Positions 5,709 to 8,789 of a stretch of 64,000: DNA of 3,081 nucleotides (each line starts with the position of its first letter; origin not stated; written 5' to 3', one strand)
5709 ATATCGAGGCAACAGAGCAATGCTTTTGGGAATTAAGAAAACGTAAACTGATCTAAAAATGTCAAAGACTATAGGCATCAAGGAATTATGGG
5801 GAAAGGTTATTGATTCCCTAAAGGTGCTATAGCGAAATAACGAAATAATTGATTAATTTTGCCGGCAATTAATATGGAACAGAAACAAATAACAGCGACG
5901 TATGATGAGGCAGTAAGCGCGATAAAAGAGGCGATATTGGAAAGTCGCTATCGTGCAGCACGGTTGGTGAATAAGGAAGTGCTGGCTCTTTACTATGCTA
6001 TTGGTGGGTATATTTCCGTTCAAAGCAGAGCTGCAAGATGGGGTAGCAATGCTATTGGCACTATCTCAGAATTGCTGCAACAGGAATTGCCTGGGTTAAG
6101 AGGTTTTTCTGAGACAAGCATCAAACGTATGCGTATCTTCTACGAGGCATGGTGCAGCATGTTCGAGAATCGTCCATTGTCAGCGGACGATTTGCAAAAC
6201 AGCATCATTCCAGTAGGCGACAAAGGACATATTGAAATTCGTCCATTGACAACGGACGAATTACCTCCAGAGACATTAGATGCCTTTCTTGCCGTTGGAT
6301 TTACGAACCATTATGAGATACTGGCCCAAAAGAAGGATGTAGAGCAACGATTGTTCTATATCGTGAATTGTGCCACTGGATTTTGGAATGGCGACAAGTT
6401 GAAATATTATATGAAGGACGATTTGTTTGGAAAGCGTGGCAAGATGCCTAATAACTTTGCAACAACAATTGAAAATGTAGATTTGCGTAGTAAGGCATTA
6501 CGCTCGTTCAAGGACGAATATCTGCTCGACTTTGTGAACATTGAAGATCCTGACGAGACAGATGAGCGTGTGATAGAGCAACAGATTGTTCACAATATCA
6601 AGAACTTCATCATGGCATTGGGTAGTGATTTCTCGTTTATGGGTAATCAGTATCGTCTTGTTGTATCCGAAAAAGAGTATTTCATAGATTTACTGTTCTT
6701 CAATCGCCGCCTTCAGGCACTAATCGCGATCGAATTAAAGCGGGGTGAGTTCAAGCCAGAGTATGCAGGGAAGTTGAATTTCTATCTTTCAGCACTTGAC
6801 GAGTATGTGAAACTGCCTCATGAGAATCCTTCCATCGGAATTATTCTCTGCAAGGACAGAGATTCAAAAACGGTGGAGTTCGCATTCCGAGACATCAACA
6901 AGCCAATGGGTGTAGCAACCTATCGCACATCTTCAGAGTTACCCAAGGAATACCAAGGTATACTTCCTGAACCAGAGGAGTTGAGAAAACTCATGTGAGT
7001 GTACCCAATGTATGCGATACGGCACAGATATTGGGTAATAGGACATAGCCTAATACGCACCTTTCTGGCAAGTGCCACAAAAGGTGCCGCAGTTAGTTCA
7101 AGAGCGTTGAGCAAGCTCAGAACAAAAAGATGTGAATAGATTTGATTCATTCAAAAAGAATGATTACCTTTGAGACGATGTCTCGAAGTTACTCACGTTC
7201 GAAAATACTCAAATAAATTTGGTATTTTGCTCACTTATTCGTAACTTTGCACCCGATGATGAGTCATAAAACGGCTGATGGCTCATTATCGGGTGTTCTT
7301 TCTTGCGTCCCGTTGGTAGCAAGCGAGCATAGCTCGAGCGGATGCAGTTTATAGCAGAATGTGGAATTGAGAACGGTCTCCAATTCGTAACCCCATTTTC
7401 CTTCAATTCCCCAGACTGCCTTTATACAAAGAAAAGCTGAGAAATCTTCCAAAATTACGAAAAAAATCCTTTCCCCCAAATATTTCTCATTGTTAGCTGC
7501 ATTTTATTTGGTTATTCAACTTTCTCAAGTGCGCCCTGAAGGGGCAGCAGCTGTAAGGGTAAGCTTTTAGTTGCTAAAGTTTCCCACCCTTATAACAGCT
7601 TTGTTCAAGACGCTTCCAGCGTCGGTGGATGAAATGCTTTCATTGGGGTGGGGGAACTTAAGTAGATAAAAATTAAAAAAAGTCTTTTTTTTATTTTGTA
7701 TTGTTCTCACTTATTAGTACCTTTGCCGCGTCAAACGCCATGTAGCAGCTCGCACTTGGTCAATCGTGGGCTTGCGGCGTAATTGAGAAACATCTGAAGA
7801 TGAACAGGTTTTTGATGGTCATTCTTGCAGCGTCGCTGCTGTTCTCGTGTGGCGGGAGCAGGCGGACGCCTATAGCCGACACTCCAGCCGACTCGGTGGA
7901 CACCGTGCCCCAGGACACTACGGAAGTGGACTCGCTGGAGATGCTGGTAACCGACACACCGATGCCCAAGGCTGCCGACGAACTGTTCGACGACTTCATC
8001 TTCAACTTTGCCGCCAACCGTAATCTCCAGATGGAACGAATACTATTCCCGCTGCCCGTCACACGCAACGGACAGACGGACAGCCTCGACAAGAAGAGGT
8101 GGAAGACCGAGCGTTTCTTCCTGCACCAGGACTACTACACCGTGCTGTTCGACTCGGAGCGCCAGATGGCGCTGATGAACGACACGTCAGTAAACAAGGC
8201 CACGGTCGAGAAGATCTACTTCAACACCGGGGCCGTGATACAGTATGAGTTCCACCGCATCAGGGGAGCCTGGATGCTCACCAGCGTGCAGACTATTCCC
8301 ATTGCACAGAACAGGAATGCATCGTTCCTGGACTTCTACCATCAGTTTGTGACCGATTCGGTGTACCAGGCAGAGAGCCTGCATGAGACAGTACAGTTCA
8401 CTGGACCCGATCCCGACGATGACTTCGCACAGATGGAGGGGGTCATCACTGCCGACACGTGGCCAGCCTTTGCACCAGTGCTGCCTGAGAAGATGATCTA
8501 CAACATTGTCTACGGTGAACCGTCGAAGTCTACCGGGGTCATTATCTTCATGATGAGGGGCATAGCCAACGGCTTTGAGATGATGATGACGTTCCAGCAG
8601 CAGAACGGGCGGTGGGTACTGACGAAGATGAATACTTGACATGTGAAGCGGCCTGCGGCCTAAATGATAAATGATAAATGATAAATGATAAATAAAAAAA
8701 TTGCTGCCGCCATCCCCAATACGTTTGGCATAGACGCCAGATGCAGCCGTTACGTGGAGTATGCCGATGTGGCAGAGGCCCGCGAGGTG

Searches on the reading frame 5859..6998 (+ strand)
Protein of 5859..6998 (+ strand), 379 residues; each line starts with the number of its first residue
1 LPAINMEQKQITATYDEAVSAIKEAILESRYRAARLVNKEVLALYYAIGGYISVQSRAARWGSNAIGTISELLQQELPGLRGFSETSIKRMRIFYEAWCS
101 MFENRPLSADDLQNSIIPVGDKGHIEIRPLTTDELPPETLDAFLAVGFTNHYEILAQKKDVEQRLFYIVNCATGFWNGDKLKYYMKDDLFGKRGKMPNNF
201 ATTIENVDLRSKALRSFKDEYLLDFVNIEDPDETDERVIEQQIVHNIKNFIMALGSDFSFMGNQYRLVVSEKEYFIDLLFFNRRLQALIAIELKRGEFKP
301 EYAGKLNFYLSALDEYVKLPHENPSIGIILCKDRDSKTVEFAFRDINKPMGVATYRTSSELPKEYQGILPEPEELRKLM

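Call 3: search_protein_families(library=pfam, proteins=[window:5859-6998:+], max_evalue=0.1)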
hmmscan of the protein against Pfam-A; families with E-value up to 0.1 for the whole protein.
window:5859-6998:+ (379 aa): 2 families
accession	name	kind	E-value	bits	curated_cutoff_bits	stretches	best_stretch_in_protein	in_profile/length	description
PF06250.17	YhcG_C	-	6.2e-55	185.8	32.5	1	216-369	3-156/157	YhcG PDDEXK nuclease domain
PF17761.7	DUF1016_N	-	2e-22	80.2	32.8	1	22-191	2-136/137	DUF1016 N-terminal domain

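Call 4: search_protein_families(library=padloc, proteins=[window:5859-6998:+], max_evalue=0.1)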
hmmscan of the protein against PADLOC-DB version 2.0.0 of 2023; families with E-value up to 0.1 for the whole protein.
window:5859-6998:+ (379 aa): 28 families (the best 25 are shown)
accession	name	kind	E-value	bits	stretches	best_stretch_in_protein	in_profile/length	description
PDLC04795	PDC-S02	-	6.1e-121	401.9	1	4-377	14-348/357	-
PDLC04831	PDC-S02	-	5.7e-104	346.3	1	6-377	1-335/346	-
PDLC04810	PDC-S02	-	3e-103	343.8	1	8-377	3-348/355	-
PDLC04807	PDC-S02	-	3.8e-72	241.4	1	5-364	3-328/351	-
PDLC04803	PDC-S02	-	2.8e-71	238.4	1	80-375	7-260/269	-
PDLC04813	PDC-S02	-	1.1e-64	215.5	1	213-377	4-166/175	-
PDLC04822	PDC-S02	-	4.1e-58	195.3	1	6-340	1-293/294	-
PDLC04826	PDC-S02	-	3.5e-42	142.5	1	6-259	1-217/222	-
PDLC04827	PDC-S02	-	6.3e-32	109.1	1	6-272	1-232/234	-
PDLC04798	PDC-S02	-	6e-30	103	1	214-357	48-189/222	-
PDLC04820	PDC-S02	-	2e-24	84.3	2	150-344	127-291/332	-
PDLC04811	PDC-S02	-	8.8e-24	82.3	1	7-99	4-96/172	-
PDLC04800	PDC-S02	-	1.5e-23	81.5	1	10-101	6-97/129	-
PDLC04804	PDC-S02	-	2e-22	77.9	2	8-99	4-95/203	-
PDLC04801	PDC-S02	-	2.8e-19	67.9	1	12-100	8-96/205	-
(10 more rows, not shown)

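Call 7: search_protein_families(library=ncbifam, proteins=[window:5859-6998:+], max_evalue=0.01)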
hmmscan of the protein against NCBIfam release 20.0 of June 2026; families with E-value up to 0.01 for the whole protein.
window:5859-6998:+ (379 aa): 0 families

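Call 58: search_protein_families(library=phrogs, proteins=[window:5859-6998:+], max_evalue=0.01)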
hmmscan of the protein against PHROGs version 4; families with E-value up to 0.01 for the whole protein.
window:5859-6998:+ (379 aa): 1 family
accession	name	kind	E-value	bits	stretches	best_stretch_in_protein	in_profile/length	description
phrog_22762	-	unknown function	7.8e-73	246.7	1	14-377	7-331/343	-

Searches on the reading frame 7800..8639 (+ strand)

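Call 3: search_protein_families(library=pfam, proteins=[window:7800-8639:+], max_evalue=0.1)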
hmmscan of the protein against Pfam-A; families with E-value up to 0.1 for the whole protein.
window:7800-8639:+ (279 aa): 1 family
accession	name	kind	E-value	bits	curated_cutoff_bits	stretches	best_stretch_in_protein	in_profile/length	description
PF14254.12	DUF4348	-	8.2e-92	307.2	27.2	1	52-278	2-229/230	Domain of unknown function (DUF4348)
